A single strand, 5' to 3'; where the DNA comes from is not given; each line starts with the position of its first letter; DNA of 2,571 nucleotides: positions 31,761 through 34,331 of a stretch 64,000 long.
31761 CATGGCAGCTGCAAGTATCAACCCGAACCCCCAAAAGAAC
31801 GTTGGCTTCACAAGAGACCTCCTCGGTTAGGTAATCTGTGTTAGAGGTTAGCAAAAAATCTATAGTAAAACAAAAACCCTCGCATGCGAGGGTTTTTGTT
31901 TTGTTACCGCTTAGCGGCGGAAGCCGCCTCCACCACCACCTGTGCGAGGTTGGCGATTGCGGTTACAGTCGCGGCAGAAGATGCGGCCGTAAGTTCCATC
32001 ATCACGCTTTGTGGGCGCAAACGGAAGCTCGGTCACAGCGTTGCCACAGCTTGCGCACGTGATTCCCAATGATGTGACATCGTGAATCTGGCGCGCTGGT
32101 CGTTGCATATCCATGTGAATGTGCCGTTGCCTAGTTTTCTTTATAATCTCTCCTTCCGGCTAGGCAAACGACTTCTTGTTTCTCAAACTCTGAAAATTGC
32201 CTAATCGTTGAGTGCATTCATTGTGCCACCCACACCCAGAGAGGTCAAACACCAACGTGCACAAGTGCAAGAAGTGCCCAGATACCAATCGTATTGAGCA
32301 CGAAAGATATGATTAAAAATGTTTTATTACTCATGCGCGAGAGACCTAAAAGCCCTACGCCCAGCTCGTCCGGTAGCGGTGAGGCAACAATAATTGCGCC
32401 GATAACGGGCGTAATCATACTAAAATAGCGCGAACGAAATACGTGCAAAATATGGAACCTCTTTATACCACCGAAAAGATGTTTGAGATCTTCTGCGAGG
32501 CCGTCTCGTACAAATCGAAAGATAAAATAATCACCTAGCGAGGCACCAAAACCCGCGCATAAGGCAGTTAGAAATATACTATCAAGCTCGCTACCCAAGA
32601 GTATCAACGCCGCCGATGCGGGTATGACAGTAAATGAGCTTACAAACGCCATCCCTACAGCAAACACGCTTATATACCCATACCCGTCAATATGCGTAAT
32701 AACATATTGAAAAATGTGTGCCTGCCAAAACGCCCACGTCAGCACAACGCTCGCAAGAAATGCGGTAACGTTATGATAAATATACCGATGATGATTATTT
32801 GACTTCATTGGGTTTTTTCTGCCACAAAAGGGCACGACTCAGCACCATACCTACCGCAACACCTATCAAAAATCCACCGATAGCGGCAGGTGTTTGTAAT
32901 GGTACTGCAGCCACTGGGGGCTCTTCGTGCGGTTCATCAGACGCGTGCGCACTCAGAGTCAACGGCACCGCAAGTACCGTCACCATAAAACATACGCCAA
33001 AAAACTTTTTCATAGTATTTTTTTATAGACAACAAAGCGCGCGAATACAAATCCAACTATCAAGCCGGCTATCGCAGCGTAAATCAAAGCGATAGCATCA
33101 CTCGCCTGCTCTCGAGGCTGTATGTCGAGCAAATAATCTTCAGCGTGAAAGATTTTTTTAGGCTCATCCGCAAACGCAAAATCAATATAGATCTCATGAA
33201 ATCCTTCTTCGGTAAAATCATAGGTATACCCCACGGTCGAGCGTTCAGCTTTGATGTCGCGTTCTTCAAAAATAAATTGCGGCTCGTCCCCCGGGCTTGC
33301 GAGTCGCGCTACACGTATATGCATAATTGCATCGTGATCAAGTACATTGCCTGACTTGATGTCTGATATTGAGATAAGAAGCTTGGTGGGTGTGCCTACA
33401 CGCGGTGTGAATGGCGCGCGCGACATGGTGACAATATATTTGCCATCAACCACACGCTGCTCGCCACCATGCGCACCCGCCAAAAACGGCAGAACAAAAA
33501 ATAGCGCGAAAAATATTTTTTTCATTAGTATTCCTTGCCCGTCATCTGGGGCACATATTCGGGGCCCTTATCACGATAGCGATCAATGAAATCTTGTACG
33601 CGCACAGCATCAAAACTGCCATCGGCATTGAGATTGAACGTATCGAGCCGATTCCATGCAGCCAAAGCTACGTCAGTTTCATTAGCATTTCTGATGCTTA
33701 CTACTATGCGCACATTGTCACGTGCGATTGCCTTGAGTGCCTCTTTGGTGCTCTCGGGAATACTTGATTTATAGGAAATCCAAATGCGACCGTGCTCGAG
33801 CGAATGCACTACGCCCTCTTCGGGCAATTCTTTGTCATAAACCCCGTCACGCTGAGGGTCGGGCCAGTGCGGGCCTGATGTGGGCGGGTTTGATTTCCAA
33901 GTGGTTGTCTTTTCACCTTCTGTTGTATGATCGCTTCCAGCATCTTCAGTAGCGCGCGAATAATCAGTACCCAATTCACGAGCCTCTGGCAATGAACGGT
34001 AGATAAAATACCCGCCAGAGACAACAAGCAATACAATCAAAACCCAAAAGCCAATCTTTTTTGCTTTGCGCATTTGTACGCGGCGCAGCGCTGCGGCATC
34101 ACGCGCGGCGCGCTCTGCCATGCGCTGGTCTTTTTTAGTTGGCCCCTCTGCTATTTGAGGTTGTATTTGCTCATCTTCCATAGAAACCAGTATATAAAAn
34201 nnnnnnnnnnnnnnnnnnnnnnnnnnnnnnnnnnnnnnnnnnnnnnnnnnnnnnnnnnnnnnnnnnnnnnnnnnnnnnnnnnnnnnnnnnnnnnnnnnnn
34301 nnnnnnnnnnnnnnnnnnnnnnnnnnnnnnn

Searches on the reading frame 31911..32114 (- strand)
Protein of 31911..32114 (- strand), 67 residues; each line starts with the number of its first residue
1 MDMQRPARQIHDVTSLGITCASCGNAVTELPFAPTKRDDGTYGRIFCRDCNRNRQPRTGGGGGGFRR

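Call 84: search_protein_families(library=pfam, proteins=[window:31911-32114:-], max_evalue=0.01)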
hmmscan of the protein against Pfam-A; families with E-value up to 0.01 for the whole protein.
window:31911-32114:- (67 aa): 1 family
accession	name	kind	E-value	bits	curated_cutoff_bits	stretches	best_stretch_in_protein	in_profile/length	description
PF23477.1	zf_Tbcl_2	-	3.9e-05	23.7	27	1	18-54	6-36/37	Probable treble clef zinc finger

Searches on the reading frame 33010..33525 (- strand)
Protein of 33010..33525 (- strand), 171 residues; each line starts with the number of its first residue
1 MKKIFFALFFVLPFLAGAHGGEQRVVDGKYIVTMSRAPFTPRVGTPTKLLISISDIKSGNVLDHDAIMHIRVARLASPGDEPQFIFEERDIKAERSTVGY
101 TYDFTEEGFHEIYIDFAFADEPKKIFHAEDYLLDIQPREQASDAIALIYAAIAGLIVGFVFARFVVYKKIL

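Call 3: search_protein_families(library=pfam, proteins=[window:33010-33525:-], max_evalue=0.1)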
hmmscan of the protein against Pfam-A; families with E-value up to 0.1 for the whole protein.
window:33010-33525:- (171 aa): 0 families

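Call 5: search_protein_families(library=ncbifam, proteins=[window:33010-33525:-], max_evalue=0.1)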
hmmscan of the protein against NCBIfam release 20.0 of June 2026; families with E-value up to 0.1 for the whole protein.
window:33010-33525:- (171 aa): 0 families

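Call 68: find_homologous_proteins(query=window:33010-33525:-)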
Query window:33010-33525:- (171 aa): 8 proteins with E <= 0.001 among 181 candidates.
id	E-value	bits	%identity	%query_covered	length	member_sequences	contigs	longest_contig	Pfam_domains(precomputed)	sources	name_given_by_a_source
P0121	1.1e-106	372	100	100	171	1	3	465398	-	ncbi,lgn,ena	ncbi:MAG: hypothetical protein AAB367_00245 [Patescibacteria group bacterium]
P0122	4.7e-73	263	73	95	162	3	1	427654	-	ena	-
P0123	1.6e-67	245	66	99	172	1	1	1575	-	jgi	jgi:hypothetical protein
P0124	1.9e-67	244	66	99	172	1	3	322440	-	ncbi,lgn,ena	ncbi:MAG: hypothetical protein AAB417_02415 [Patescibacteria group bacterium]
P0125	8.6e-66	239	64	99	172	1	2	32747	-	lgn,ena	-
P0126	7.0e-63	229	66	88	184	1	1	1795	-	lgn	-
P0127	3.6e-62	227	61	98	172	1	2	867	-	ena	-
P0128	2.3e-45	173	54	84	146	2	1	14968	-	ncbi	-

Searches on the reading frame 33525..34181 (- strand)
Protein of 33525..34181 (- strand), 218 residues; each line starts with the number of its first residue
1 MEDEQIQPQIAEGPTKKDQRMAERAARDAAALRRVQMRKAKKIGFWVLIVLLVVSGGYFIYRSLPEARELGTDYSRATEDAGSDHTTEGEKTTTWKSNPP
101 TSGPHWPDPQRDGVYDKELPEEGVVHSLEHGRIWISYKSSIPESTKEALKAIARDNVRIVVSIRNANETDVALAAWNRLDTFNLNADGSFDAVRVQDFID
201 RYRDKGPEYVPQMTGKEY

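Call 3: search_protein_families(library=pfam, proteins=[window:33525-34181:-], max_evalue=0.1)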
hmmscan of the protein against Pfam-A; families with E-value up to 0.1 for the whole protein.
window:33525-34181:- (218 aa): 4 families
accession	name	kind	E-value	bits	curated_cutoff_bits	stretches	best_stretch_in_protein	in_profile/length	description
PF11303.13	DUF3105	-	9.8e-26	90.8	25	1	91-208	6-123/130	Protein of unknown function (DUF3105)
PF06319.18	MmcB-like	-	0.034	14.3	22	1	147-209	12-76/148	DNA repair protein MmcB-like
PF04713.17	Pox_I5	-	0.037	14.5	25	1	42-77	9-44/75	Poxvirus protein I5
PF25528.1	DUF7917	-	0.048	14.1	27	0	10-31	19-40/68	Domain of unknown function (DUF7917)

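Call 5: search_protein_families(library=ncbifam, proteins=[window:33525-34181:-], max_evalue=0.1)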
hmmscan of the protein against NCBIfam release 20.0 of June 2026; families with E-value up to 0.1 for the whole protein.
window:33525-34181:- (218 aa): 0 families
